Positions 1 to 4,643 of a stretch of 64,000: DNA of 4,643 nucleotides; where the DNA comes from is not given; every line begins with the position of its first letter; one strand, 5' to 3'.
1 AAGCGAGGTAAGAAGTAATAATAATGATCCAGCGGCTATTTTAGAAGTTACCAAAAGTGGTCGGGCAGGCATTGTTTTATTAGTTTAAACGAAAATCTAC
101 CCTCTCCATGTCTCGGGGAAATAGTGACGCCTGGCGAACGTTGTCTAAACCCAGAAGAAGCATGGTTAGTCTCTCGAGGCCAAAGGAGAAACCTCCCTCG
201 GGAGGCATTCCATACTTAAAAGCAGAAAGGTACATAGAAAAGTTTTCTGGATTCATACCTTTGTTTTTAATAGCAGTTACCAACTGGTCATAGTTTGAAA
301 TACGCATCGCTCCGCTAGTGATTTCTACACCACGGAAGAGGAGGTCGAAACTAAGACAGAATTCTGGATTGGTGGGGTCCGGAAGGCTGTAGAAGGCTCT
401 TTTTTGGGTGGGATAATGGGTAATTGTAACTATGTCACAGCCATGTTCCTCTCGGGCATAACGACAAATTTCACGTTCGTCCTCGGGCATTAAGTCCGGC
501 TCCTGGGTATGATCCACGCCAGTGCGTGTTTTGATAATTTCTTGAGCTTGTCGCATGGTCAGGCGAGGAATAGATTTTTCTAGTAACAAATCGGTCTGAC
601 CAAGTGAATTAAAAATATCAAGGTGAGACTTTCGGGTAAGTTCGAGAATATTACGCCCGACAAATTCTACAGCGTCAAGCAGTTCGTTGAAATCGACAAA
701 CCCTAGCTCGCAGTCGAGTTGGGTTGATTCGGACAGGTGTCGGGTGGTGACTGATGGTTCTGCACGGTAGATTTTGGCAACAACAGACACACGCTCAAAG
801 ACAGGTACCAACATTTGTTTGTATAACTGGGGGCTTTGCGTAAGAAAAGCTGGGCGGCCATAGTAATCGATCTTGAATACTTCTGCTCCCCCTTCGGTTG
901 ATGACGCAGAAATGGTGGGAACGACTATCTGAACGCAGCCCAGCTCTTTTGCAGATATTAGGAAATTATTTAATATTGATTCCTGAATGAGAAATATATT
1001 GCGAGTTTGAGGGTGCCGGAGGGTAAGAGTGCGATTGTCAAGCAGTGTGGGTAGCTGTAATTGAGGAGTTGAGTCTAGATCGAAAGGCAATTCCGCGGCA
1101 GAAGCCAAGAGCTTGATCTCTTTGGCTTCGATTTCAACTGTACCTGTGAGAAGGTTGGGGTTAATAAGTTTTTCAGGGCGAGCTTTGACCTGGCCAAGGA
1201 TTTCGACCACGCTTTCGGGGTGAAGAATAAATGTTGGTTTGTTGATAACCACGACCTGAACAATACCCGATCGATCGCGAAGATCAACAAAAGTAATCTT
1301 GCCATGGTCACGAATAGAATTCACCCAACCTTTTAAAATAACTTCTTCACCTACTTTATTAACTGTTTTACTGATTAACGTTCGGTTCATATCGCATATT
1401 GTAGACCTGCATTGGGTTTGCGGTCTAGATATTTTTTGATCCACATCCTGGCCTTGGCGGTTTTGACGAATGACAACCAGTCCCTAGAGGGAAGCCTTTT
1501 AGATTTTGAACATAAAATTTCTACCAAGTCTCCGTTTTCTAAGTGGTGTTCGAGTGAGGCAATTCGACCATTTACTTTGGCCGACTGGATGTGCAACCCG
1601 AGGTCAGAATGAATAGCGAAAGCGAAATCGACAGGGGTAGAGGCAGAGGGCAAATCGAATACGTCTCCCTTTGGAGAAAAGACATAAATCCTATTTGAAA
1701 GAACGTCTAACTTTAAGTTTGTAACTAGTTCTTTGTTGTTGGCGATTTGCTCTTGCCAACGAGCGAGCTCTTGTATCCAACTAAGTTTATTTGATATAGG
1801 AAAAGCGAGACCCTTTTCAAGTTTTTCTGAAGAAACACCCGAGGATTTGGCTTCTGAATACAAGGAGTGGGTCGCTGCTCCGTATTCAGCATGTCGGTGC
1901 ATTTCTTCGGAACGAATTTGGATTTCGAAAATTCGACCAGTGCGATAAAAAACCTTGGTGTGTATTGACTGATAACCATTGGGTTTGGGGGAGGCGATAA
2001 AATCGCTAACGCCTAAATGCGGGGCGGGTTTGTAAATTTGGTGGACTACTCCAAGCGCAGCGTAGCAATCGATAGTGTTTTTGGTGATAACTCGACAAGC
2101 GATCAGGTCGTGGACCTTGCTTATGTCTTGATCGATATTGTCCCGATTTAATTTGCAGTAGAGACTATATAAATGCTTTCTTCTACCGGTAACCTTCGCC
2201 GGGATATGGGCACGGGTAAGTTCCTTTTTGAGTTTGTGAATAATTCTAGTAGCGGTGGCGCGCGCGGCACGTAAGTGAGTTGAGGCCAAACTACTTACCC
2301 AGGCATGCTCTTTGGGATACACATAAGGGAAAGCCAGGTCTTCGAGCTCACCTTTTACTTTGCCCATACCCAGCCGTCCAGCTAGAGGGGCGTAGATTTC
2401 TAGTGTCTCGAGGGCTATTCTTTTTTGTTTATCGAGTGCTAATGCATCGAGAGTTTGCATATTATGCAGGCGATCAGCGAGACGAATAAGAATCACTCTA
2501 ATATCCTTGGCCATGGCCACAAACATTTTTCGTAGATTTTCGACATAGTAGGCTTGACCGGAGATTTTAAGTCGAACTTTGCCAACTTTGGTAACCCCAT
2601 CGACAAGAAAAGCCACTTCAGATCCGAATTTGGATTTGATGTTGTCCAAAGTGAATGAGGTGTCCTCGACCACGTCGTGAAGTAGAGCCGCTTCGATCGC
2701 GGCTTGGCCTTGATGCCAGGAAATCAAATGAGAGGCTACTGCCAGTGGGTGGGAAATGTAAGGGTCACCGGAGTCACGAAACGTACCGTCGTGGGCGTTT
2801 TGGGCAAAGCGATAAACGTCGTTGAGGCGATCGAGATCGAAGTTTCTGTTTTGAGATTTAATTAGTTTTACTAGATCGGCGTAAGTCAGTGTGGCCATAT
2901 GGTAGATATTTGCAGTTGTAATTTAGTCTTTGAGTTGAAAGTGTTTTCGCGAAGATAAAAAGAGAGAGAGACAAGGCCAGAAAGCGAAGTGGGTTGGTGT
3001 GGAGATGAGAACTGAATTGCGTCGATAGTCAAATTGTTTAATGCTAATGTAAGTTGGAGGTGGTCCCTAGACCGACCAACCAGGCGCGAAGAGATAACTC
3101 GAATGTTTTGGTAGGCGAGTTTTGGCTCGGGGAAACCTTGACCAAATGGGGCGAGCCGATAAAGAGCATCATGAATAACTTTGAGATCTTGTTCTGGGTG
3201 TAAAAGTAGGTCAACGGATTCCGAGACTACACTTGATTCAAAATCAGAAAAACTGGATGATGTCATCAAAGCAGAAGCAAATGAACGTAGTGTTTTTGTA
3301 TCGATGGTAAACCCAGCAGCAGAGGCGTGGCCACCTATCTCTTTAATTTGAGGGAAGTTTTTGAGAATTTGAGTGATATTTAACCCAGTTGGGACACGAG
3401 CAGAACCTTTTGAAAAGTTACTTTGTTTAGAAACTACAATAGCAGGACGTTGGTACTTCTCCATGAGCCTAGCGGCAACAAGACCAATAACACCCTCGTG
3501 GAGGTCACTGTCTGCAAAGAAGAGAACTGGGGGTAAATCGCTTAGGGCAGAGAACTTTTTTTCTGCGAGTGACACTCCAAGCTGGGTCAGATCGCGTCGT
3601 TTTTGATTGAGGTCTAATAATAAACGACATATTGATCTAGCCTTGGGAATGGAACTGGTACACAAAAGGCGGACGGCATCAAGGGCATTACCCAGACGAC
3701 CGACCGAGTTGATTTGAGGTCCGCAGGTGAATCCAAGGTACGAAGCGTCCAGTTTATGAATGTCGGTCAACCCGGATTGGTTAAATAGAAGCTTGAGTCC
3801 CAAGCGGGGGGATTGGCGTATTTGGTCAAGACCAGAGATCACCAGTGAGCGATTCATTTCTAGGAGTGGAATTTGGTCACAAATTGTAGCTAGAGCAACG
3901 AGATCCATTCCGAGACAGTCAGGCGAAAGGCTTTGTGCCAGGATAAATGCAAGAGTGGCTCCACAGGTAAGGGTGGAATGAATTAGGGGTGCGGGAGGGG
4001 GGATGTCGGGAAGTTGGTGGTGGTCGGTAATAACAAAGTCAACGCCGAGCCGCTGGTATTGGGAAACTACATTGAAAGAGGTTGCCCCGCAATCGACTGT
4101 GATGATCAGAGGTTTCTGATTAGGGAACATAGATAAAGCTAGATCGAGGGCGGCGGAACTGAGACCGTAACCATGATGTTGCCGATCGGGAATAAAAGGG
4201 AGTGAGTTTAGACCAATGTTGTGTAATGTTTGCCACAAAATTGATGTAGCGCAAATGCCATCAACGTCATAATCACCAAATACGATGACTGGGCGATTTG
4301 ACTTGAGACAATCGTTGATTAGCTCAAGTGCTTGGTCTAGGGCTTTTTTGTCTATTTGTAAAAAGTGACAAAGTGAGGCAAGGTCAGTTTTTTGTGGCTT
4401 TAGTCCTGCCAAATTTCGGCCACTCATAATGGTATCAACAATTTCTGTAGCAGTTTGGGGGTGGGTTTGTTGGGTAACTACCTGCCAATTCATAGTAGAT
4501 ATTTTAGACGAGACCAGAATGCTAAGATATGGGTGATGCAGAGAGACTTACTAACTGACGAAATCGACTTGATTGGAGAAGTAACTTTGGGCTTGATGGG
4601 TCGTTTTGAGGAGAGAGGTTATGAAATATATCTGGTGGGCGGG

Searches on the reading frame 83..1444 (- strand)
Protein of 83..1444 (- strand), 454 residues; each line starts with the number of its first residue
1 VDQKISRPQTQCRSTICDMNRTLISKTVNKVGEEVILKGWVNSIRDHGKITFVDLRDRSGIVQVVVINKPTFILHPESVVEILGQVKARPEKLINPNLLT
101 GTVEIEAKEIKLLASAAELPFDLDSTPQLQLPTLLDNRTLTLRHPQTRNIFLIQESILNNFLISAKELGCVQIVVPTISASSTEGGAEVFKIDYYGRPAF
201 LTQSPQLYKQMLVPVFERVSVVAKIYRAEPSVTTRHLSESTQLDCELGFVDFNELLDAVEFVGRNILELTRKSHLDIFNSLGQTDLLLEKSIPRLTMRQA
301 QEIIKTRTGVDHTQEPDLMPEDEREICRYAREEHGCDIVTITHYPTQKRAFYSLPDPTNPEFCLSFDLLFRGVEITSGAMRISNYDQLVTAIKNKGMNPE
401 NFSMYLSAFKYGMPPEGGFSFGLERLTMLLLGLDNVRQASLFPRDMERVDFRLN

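Call 46: search_protein_families(library=pfam, proteins=[window:83-1444:-], max_evalue=0.001)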
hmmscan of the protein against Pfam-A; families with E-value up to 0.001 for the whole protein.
window:83-1444:- (454 aa): 2 families
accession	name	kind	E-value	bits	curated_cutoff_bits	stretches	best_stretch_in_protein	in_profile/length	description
PF00152.25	tRNA-synt_2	-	2.9e-67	227.4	25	1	133-445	4-307/308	tRNA synthetases class II (D, K and N)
PF01336.31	tRNA_anti-codon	-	9.6e-15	54.7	27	1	35-113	1-75/75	OB-fold nucleic acid binding domain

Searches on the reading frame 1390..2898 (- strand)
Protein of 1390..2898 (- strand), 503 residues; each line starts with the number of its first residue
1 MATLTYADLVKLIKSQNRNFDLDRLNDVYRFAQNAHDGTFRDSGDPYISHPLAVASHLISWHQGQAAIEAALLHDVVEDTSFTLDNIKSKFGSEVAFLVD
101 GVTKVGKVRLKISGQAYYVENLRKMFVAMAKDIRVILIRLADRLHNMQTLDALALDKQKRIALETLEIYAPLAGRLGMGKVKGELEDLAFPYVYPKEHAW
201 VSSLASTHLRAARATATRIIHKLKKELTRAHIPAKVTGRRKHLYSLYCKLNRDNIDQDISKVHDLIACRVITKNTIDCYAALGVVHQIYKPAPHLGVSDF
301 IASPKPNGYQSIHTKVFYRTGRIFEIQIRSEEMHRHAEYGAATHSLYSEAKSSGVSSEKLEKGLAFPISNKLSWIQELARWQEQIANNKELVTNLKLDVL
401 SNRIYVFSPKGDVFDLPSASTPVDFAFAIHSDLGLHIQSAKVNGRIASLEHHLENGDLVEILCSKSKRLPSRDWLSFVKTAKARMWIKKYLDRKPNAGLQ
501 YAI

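Call 46: search_protein_families(library=pfam, proteins=[window:1390-2898:-], max_evalue=0.001)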
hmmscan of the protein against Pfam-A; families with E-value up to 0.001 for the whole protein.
window:1390-2898:- (503 aa): 5 families
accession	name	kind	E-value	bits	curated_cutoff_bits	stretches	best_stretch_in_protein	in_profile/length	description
PF13328.12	HD_4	-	2.7e-44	151.1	27.2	1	30-178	3-155/156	HD domain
PF04607.23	RelA_SpoT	-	6.4e-31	107.4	27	1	238-351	1-112/113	Region found in RelA / SpoT proteins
PF02824.27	TGS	-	5e-20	71.7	22.2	1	404-462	1-59/60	TGS domain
PF01966.28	HD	-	2.3e-09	38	22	1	47-147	1-116/116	HD domain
PF08514.17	STAG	-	0.00098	19.4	25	0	193-230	42-79/114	STAG domain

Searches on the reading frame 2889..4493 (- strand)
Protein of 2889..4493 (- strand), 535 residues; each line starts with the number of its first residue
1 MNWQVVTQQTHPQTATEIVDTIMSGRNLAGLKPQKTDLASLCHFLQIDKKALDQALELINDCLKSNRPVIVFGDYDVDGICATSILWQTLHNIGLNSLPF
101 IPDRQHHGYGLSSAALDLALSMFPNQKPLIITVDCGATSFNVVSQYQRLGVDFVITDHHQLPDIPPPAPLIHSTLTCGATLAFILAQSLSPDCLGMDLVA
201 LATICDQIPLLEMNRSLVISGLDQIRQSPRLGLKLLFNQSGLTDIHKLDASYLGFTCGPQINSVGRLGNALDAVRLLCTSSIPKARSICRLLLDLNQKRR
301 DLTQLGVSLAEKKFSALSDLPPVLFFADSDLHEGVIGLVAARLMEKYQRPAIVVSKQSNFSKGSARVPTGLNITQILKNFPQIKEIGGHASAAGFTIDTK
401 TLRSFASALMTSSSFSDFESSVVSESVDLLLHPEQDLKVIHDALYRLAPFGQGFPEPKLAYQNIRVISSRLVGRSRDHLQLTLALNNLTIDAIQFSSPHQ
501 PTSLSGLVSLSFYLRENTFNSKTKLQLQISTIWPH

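Call 46: search_protein_families(library=pfam, proteins=[window:2889-4493:-], max_evalue=0.001)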
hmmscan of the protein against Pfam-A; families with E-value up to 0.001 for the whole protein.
window:2889-4493:- (535 aa): 3 families
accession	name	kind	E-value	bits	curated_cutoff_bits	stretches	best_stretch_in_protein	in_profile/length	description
PF17768.7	RecJ_OB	-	4.4e-19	69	27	1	438-530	12-106/107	RecJ OB domain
PF01368.27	DHH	-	5.1e-19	69.2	28.1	1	69-187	2-103/125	DHH family, N-terminal domain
PF02272.25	DHHA1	-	3.8e-12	47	25.9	1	324-406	5-93/102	DHHA1 domain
